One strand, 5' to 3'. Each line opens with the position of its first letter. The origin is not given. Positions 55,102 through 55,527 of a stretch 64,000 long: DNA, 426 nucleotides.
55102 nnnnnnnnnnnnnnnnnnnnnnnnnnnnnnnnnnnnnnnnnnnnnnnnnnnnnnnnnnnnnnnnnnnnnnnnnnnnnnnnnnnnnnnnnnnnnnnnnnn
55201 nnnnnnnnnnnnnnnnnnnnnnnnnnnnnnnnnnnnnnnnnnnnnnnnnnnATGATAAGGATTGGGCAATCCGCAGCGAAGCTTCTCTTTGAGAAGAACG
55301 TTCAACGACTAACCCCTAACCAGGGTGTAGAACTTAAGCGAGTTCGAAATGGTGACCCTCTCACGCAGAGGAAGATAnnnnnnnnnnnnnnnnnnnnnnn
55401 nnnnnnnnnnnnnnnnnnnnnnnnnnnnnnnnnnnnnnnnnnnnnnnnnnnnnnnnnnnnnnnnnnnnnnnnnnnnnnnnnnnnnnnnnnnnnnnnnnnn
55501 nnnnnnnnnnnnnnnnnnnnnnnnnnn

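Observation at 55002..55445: ORF-less group I intron splitting the RNA polymerase beta-subunit gene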

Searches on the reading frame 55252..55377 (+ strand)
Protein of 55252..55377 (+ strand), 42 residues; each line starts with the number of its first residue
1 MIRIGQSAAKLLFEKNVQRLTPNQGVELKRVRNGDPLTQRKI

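Call 42: search_protein_families(library=pfam, proteins=[window:55252-55377:+], max_evalue=0.01)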
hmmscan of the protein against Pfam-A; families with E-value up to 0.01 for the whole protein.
seq(42 aa): 0 families
